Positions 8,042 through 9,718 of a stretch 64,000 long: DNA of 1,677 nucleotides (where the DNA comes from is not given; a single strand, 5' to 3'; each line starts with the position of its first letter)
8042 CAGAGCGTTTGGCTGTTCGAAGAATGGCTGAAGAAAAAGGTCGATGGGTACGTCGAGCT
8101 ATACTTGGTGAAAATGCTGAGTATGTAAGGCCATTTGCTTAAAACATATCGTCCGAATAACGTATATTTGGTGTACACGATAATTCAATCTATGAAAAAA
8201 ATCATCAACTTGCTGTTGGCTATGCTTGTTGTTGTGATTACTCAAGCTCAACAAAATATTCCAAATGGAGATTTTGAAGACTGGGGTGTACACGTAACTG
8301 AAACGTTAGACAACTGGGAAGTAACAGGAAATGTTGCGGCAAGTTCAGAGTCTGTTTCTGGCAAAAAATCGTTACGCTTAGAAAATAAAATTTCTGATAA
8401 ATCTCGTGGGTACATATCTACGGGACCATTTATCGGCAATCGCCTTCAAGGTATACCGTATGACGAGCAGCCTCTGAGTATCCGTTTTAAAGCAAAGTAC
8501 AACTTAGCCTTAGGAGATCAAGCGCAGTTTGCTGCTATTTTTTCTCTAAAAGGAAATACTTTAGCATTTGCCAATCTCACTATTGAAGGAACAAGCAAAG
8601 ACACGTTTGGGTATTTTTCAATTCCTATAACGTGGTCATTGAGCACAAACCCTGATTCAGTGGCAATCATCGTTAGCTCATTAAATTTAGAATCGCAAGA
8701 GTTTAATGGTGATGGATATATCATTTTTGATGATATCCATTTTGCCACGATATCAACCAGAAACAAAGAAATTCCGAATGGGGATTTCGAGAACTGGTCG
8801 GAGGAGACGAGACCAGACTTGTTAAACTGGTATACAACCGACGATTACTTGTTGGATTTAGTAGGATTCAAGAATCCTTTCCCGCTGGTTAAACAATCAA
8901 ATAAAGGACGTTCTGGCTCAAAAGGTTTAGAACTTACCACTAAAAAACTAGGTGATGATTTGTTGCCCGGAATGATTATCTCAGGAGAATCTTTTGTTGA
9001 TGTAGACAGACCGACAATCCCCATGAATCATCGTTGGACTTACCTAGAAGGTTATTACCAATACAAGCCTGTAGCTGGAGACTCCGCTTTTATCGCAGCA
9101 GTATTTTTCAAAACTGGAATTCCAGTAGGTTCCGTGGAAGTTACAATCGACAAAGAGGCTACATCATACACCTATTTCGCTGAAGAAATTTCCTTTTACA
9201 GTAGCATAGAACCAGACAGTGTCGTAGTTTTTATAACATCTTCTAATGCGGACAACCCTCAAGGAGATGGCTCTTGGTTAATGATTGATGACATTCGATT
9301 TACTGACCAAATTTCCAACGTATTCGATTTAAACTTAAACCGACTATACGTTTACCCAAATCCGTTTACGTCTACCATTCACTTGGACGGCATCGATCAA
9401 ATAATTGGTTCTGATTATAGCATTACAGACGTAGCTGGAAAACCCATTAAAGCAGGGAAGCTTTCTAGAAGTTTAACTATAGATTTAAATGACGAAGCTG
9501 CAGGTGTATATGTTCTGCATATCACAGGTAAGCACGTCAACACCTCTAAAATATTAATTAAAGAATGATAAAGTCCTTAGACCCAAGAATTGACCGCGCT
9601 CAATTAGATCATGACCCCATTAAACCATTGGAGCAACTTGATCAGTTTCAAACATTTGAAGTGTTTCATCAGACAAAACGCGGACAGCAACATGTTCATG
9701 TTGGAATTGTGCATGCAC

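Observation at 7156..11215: T9SS-secreted repeat protein translationally coupled inside the paaABCD phenylacetyl-CoA epoxidase operon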

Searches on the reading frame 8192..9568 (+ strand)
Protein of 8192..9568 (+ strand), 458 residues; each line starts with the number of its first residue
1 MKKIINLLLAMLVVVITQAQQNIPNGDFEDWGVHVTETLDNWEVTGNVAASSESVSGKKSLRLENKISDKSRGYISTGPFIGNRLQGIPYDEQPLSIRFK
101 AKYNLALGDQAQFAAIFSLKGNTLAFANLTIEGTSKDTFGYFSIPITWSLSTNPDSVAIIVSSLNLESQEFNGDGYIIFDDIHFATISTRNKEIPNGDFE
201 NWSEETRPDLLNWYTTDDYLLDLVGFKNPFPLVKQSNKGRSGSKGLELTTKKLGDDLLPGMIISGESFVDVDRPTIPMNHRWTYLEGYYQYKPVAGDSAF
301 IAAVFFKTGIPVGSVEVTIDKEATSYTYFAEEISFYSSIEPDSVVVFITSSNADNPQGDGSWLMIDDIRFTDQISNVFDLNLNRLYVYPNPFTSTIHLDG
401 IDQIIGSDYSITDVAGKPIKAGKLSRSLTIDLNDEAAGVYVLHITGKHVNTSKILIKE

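Call 5: search_protein_families(library=pfam, proteins=[window:8192-9568:+], max_evalue=0.01)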
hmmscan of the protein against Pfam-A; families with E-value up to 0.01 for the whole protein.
window:8192-9568:+ (458 aa): 2 families
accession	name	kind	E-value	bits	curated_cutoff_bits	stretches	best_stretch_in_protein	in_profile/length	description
PF18962.6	Por_Secre_tail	-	8.6e-09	36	27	1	387-456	1-75/75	Secretion system C-terminal sorting domain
PF13201.12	PCMD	-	1.2e-05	25.6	28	0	195-369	12-232/234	Putative carbohydrate metabolism domain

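Call 6: find_homologous_proteins(query=window:8192-9568:+)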
Query window:8192-9568:+ (458 aa): 74 proteins with E <= 0.001 among 7614 candidates.
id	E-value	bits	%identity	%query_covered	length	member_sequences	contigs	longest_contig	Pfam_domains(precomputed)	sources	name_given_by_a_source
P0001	0.0e+0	1029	100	100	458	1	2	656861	PF18962.8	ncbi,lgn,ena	-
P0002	3.7e-215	733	67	99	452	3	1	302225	PF18962.8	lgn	-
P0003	1.7e-213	728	67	100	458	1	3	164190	PF18962.8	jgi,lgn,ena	-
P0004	9.4e-213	725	67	100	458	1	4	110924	PF18962.8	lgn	-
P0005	1.6e-212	724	66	100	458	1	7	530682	PF18962.8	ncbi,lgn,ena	-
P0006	2.1e-209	714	66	100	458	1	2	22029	PF18962.8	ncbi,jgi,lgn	ncbi:MAG: hypothetical protein ACI9JN_001140 [Bacteroidia bacterium]|jgi:hypothetical protein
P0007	1.9e-204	698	64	100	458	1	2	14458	PF18962.8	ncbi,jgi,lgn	ncbi:MAG: hypothetical protein ACI8SE_000401 [Bacteroidia bacterium]|jgi:hypothetical protein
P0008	6.1e-204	696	64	100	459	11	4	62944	PF18962.8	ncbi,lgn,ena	-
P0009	2.0e-203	694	65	100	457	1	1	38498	PF18962.8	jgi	jgi:hypothetical protein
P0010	4.1e-189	647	60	100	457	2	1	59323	PF18962.8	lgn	-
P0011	1.2e-161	557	52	100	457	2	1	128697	PF13201.13,PF18962.8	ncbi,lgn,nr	ncbi:MAG: T9SS type A sorting domain-containing protein [Bacteroidia bacterium]|nr:T9SS type A sorti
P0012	2.2e-160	552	54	96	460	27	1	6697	PF18962.8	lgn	-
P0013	7.7e-158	544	52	96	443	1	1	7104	PF18962.8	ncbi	-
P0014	3.3e-152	526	51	100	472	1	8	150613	PF18962.8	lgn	-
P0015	9.5e-150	517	50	100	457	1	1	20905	PF18962.8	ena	-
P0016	7.4e-149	515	49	99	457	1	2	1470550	PF18962.8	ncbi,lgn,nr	ncbi:MAG: T9SS type A sorting domain-containing protein [Flavobacteriales bacterium]|nr:T9SS type A 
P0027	9.9e-78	280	36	100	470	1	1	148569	PF18962.8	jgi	jgi:hypothetical protein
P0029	1.0e-44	171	31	87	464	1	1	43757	PF18962.8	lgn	-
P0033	3.0e-39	153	28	96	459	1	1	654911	PF18962.8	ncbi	ncbi:MAG: T9SS type A sorting domain-containing protein [Bacteroidia bacterium]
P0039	1.3e-30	125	29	100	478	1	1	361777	PF13201.13,PF18962.8,PF11589.15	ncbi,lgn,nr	ncbi:MAG: T9SS type A sorting domain-containing protein [Bacteroidetes bacterium]|nr:T9SS type A sor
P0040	5.4e-29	119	27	100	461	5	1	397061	PF18962.8,PF13860.13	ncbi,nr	ncbi:MAG: T9SS type A sorting domain-containing protein [Bacteroidota bacterium]|nr:T9SS type A sort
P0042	5.8e-27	113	29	97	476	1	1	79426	PF13201.13,PF18962.8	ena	-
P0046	8.9e-25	106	25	92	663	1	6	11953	PF13201.13,PF18962.8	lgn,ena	-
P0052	2.1e-20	91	29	83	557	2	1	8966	PF13201.13,PF18962.8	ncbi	-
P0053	3.2e-20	91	26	100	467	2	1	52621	PF18962.8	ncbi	ncbi:MAG: T9SS type A sorting domain-containing protein [Paludibacteraceae bacterium]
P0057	9.6e-18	82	25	100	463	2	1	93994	PF18962.8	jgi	-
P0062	4.0e-14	70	27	83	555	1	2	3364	PF13201.13,PF18962.8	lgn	-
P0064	1.2e-12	66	27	96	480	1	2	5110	PF13201.13,PF18962.8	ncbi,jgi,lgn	-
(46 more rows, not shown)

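Call 8: find_encoding_contigs(protein=P0005, flank=6000, max_places=2)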
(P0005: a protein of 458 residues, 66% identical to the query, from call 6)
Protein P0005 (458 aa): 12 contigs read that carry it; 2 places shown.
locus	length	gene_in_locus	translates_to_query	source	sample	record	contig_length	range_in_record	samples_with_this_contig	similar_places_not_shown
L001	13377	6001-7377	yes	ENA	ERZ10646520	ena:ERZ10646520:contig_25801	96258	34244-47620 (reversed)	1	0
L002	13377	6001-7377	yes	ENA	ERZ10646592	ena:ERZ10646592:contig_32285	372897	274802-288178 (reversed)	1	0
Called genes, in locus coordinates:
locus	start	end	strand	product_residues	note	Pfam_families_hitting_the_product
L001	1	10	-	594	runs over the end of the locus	-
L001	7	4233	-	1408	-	PF01835:MG2 (weak), PF07678:TED_complement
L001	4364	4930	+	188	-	PF00440:TetR_N, PF08359:TetR_C_4, PF17932:TetR_C_24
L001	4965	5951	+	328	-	PF05138:PaaA_PaaC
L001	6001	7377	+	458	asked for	PF18962:Por_Secre_tail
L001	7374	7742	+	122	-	PF06243:PaaB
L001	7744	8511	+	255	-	PF05138:PaaA_PaaC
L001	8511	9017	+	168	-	PF01883:FeS_assembly_P, PF23451:Zn_ribbon_PaaD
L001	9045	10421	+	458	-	PF00929:RNase_T, PF01541:GIY-YIG, PF27096:UvrC_M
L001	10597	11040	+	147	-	PF04542:Sigma70_r2, PF07638:Sigma70_ECF (weak), PF08281:Sigma70_r4_2, PF04545:Sigma70_r4, PF00196:GerE (faint)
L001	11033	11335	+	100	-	-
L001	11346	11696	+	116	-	PF13801:Metal_resist (weak)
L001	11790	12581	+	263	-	-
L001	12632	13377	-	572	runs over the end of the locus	PF01336:tRNA_anti-codon, PF00152:tRNA-synt_2, PF01409:tRNA-synt_2d (faint)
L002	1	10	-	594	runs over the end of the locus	-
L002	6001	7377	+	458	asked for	PF18962:Por_Secre_tail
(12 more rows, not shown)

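Call 9: find_encoding_contigs(protein=P0016, flank=6000, max_places=2)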
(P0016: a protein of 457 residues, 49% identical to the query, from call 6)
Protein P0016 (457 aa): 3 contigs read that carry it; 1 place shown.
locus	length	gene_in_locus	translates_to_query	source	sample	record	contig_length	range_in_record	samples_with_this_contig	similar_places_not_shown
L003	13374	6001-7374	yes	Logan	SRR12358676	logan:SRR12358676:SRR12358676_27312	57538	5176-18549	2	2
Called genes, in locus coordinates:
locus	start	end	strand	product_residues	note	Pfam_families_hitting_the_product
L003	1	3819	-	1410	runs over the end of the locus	PF01835:MG2 (weak), PF20942:DUF4785_2nd (faint), PF07678:TED_complement, PF07677:A2M_recep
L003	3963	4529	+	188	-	PF00440:TetR_N, PF08359:TetR_C_4, PF17932:TetR_C_24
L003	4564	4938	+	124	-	PF05635:23S_rRNA_IVP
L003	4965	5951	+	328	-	PF05138:PaaA_PaaC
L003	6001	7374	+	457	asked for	PF18962:Por_Secre_tail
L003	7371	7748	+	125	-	PF06243:PaaB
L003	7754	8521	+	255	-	PF05138:PaaA_PaaC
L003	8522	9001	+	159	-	PF01883:FeS_assembly_P, PF23451:Zn_ribbon_PaaD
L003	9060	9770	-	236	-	PF03544:TonB_C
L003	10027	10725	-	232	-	PF03544:TonB_C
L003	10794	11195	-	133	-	PF04892:VanZ-LLP1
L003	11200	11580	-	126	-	PF01597:GCV_H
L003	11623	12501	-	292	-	PF01039:Carboxyl_trans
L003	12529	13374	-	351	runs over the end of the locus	PF01791:DeoC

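Call 10: find_encoding_contigs(protein=P0027, flank=6000, max_places=2)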
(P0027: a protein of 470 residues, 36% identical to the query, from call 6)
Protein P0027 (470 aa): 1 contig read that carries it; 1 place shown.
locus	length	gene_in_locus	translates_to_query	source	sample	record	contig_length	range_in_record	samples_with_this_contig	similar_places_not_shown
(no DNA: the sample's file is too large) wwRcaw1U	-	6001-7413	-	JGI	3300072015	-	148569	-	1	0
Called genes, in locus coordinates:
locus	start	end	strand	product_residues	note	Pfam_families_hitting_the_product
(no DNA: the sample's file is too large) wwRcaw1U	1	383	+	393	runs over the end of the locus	PF00108:Thiolase_N, PF02803:Thiolase_C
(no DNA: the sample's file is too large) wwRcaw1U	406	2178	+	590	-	PF02771:Acyl-CoA_dh_N, PF02770:Acyl-CoA_dh_M, PF00441:Acyl-CoA_dh_1, PF22924:ACOX_C_alpha1, PF08028:Acyl-CoA_dh_2, PF21263:Acyl-CoA-dh_C, PF21343:ACAD9-ACADV_C (weak)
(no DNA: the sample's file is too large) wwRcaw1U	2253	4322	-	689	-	PF00676:E1_dh, PF02779:Transket_pyr, PF02780:Transketolase_C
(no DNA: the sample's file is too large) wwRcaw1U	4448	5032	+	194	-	PF00440:TetR_N, PF17932:TetR_C_24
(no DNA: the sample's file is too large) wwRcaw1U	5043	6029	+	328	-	PF05138:PaaA_PaaC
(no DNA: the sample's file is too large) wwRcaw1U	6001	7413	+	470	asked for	PF18962:Por_Secre_tail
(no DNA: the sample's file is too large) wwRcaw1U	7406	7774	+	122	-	PF06243:PaaB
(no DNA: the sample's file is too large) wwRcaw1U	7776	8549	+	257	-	PF05138:PaaA_PaaC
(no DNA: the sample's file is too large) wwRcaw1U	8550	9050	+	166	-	PF01883:FeS_assembly_P, PF23451:Zn_ribbon_PaaD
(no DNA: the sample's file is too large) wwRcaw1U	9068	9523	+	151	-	-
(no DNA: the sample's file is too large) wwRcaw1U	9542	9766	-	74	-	-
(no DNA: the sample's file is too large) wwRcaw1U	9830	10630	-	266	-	PF14054:DUF4249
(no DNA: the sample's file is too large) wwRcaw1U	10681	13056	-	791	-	PF13620:CarboxypepD_reg, PF13715:CarbopepD_reg_2, PF07715:Plug, PF00593:TonB_dep_Rec_b-barrel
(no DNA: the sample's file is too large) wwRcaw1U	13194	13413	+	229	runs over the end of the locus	PF01066:CDP-OH_P_transf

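Call 11: find_encoding_contigs(protein=P0033, flank=6000, max_places=2)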
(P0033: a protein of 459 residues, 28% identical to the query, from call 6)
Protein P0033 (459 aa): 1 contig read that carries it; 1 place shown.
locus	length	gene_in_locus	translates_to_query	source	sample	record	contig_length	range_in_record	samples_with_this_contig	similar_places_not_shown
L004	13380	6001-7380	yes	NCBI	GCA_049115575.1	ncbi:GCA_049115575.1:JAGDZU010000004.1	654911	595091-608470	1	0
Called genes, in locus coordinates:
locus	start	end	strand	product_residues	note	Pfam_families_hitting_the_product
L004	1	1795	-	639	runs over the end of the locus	PF16177:ACAS_N, PF00501:AMP-binding, PF13193:AMP-binding_C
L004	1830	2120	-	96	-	PF00085:Thioredoxin, PF13098:Thioredoxin_2, PF13905:Thioredoxin_8 (weak)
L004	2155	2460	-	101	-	PF00581:Rhodanese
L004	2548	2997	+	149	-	-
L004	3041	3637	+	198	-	PF00440:TetR_N, PF08359:TetR_C_4 (weak), PF17932:TetR_C_24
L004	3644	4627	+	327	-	PF05138:PaaA_PaaC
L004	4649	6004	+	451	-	PF18962:Por_Secre_tail (weak)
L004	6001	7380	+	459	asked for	PF18962:Por_Secre_tail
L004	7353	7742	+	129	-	PF06243:PaaB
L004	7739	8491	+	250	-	PF05138:PaaA_PaaC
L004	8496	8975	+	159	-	PF01883:FeS_assembly_P, PF23451:Zn_ribbon_PaaD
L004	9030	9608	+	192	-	PF01914:MarC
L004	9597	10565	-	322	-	-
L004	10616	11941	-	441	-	PF03062:MBOAT, PF13813:MBOAT_2 (weak)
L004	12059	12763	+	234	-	-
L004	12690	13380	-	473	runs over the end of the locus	PF14289:DUF4369 (weak), PF17127:DUF5106, PF00578:AhpC-TSA, PF08534:Redoxin, PF13098:Thioredoxin_2 (weak), PF13905:Thioredoxin_8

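Call 12: find_encoding_contigs(protein=P0029, flank=6000, max_places=2)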
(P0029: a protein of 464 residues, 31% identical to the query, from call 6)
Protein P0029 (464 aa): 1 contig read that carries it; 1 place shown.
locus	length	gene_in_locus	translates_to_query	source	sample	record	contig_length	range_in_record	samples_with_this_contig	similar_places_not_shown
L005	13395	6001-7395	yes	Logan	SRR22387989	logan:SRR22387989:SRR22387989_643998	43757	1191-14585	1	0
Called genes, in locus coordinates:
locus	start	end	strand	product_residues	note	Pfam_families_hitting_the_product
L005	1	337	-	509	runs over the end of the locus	?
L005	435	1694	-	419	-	PF00438:S-AdoMet_synt_N, PF02772:S-AdoMet_synt_M, PF02773:S-AdoMet_synt_C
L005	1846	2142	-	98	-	PF00085:Thioredoxin, PF13098:Thioredoxin_2, PF13905:Thioredoxin_8 (weak), PF13728:TraF, PF05768:Glrx-like (weak)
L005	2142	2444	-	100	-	PF00581:Rhodanese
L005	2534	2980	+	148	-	-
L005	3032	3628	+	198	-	PF00440:TetR_N, PF17932:TetR_C_24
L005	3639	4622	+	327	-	PF05138:PaaA_PaaC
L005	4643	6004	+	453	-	PF18962:Por_Secre_tail (weak)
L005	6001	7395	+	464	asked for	PF18962:Por_Secre_tail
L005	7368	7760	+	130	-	PF06243:PaaB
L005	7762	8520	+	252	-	PF05138:PaaA_PaaC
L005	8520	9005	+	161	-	PF01883:FeS_assembly_P, PF23451:Zn_ribbon_PaaD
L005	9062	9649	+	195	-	PF01914:MarC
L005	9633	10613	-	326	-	-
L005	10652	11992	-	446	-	PF03062:MBOAT, PF13813:MBOAT_2 (weak)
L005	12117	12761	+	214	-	-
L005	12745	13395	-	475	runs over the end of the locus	PF14289:DUF4369 (weak), PF00578:AhpC-TSA, PF08534:Redoxin, PF13098:Thioredoxin_2 (weak), PF13905:Thioredoxin_8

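Call 13: find_encoding_contigs(protein=P0039, flank=6000, max_places=2)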
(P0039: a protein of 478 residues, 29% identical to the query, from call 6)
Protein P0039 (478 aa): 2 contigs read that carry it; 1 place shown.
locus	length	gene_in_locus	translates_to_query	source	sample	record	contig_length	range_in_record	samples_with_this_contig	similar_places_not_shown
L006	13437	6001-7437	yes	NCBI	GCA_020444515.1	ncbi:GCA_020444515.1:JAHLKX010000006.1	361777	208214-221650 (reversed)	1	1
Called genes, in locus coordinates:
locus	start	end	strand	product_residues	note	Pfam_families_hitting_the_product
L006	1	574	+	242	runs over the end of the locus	PF01027:Bax1-I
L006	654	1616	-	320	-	PF01073:3Beta_HSD (weak), PF01370:Epimerase, PF04321:RmlD_sub_bind, PF16363:GDP_Man_Dehyd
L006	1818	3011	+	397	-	PF00155:Aminotran_1_2, PF00266:Aminotran_5 (faint), PF01212:Beta_elim_lyase, PF00202:Aminotran_3 (weak)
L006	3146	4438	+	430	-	PF00291:PALP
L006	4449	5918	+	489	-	PF00133:tRNA-synt_1 (faint), PF01406:tRNA-synt_1e, PF09334:tRNA-synt_1g (weak), PF09190:DALR_2, PF23493:CysS_C (weak)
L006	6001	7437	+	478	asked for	PF13201:PCMD (faint), PF11589:DUF3244 (weak), PF18962:Por_Secre_tail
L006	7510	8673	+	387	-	PF00657:Lipase_GDSL (weak), PF13472:Lipase_GDSL_2 (weak)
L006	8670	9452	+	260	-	PF01209:Ubie_methyltran (weak), PF13489:Methyltransf_23, PF08242:Methyltransf_12 (weak), PF08241:Methyltransf_11, PF13649:Methyltransf_25, PF13847:Methyltransf_31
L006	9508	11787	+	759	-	PF16743:PliI (faint), PF01839:FG-GAP (faint), PF13517:FG-GAP_3, PF00801:PKD, PF18911:PKD_4, PF19408:PKD_6 (weak), PF18962:Por_Secre_tail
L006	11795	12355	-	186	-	PF03352:Adenine_glyco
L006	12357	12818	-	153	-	-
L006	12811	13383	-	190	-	-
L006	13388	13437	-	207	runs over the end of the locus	PF00596:Aldolase_II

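Call 22: search_solved_structures(query=A1, max_evalue=1, show_alignments=2)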
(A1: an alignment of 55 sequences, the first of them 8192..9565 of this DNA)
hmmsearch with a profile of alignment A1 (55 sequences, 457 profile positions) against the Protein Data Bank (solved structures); distinct sequences matched with E-value up to 1: 26.
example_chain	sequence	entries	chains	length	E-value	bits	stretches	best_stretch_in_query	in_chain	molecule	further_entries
7pzj_A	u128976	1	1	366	1.9e-13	53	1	376-453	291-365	Lipase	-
8glk_D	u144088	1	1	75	8.2e-12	47.6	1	383-456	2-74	Endonuclease I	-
8glj_D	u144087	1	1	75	1.3e-11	47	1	383-457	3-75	Por secretion system C-terminal sorting domain-containing protein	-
5uyt_A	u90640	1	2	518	4.8e-10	41.8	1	376-455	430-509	Ice-binding protein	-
5jvk_A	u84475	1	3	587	2.5e-09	39.4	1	373-457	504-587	Uncharacterized protein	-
9whd_A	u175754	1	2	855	1.3e-07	33.8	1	376-456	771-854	GH167 glycoside hydrolase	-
8h97_A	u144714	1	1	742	1e-06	30.8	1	329-456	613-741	Beta-agarase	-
8qb1_A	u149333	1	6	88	1.7e-05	26.7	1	383-457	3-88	Mirolase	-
3hbz_A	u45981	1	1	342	0.00044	22.1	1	269-369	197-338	putative glycoside hydrolase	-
4het_A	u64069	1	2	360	0.0037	19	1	234-367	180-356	HYPOTHETICAL GLYCOSIDE HYDROLASE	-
5m11_A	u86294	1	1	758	0.0057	18.5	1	374-453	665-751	Immunoreactive 84kD antigen PG93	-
5hfs_A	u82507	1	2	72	0.0095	17.7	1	401-457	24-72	Gingipain R2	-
7pq4_A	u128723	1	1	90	0.017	16.9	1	401-457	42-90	Arginine-specific cysteine proteinase (Arg-gingipain)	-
1k42_A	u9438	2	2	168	0.036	15.8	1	261-371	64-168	Xylanase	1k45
5ag9_A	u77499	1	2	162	0.059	15.1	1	404-457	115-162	Gingipain R2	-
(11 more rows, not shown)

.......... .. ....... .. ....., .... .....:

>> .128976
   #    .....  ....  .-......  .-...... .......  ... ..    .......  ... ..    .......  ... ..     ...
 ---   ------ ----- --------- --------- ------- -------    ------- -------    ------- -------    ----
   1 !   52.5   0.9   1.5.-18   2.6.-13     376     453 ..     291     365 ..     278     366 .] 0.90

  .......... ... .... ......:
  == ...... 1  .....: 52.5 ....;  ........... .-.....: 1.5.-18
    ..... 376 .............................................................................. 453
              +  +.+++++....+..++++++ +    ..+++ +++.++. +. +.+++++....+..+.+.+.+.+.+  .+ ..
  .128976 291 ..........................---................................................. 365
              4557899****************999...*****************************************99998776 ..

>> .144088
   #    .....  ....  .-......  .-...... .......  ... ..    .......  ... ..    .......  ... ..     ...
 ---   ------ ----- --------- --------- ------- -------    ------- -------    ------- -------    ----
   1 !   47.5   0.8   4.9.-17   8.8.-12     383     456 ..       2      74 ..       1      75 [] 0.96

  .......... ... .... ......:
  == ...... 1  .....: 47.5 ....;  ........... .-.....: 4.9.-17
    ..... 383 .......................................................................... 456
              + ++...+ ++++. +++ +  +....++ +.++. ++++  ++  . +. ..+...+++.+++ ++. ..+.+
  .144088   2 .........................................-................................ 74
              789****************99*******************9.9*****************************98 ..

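Call 29: predict_structure(alignment_id=A1)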
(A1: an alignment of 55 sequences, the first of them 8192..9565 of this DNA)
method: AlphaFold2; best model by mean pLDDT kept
length: 458 residues; sequences in the alignment: 55
mean_pLDDT: 89.4   pTM: 0.59
mean pLDDT of the five models: 89.4, 89.2, 88.6, 87.9, 87.8
residues with pLDDT >= 90: 306; 70-90: 128; 50-70: 16; < 50: 8
segments of 3 or more residues with pLDDT < 50: 377-382
pLDDT, mean of each block of 10 residues (from residue 1): 77 59 88 88 92 94 92 91 88 97 96 96 95 95 96 95 90 95 94 95 90 91 76 92 93 91 86 83 94 95 94 95 93 93 95 91 96 62 72 89 82 91 89 93 83 90
secondary structure, 60 per line:
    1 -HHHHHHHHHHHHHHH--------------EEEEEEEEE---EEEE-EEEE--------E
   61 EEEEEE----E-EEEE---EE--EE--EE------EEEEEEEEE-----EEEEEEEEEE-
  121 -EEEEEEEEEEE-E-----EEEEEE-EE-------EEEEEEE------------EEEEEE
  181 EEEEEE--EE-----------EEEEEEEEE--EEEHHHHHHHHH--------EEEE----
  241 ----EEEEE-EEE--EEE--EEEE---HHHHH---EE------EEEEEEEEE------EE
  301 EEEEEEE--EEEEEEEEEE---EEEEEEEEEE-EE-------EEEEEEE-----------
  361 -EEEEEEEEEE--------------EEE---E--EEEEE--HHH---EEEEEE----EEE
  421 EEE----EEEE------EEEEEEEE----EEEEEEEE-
elements in order: H2-16 E31-39 E43-46 E48-51 E60-66 E73-76 E96-104 E110-119 E122-132 E140-145 E156-162 E175-186 E202-210 E213-215 H216-224 E233-236 E245-249 E251-253 E256-258 E261-264 H268-272 E284-292 E299-307 E310-319 E323-332 E343-349 E362-371 E386-388 E395-399 E408-413 E418-423 E428-431 E438-445 E450-457

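Call 32: fold_search(model_id=the predicted structure, library=pdb)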
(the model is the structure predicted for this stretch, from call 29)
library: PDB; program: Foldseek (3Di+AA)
matches with E <= 10: 1545; with E <= 0.001: 70
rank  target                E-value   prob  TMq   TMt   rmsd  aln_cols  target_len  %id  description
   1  4w8j                  9.1e-08  1.00  0.20  0.10  19.4       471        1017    9  Structure of the full-length insecticidal protein Cry1Ac reveals intriguing details of toxin packaging into in vivo form (released 2014-09-17)
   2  6qev_B                1.7e-07  1.00  0.20  0.08  20.6       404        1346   12  EngBF DARPin Fusion 4b B6 (released 2019-11-06)
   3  8w7n                  9.2e-07  1.00  0.21  0.10  20.1       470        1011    9  Crystal structure of the in-cell Cry1Aa purified from Bacillus thuringiensis (released 2024-03-06)
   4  6sh9_B                1.8e-06  1.00  0.19  0.08  20.8       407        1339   11  EngBF DARPin Fusion 4b D12 (released 2019-11-06)
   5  2zxq                  1.8e-06  1.00  0.19  0.09  20.7       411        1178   12  Crystal structure of endo-alpha-N-acetylgalactosaminidase from Bifidobacterium longum (EngBF) (released 2009-06-16)
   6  8a19_A                1.9e-06  1.00  0.19  0.08  20.4       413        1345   12  Structure of a leucinostatin derivative determined by host lattice display : L1E4V1 construct (released 2022-12-07)
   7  9h99                  2.9e-06  1.00  0.20  0.10  15.2       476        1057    8  Native structure of the full-length pesticidal protein Cry1Ca18 at pH7, from crystals formed in vivo (released 2025-11-12)
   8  8a1a_A                2.9e-06  1.00  0.20  0.08  20.7       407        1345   11  Structure of a leucinostatin derivative determined by host lattice display : L1F11V1 construct (released 2022-12-07)
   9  6qfo                  3.9e-06  1.00  0.20  0.08  19.6       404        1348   13  EngBF DARPin Fusion 9b 3G124 (released 2019-11-06)
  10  5a57                  3.9e-06  1.00  0.19  0.09  19.6       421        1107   11  The structure of GH101 from Streptococcus pneumoniae TIGR4 in complex with PUGT (released 2015-09-02)
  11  7kwb_A                4.3e-06  1.00  0.20  0.22  21.9       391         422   10  Surface glycan-binding protein B from Bacteroides thetaiotaomicron (released 2021-02-17)
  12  6qfk_A                4.3e-06  1.00  0.20  0.08  20.7       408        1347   11  EngBF DARPin Fusion 4b G10 (released 2019-11-06)
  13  7kwb_B                6.5e-06  1.00  0.20  0.23  22.9       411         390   10  Surface glycan-binding protein B from Bacteroides thetaiotaomicron (released 2021-02-17)
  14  5a56_A                6.5e-06  1.00  0.18  0.08  19.6       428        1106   11  The structure of GH101 from Streptococcus pneumoniae TIGR4 in complex with 1-O-methyl-T-antigen (released 2015-09-02)
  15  5a58_A                6.8e-06  1.00  0.18  0.09  19.9       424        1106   12  The structure of GH101 D764N mutant from Streptococcus pneumoniae TIGR4 in complex with serinyl T-antigen (released 2015-09-02)
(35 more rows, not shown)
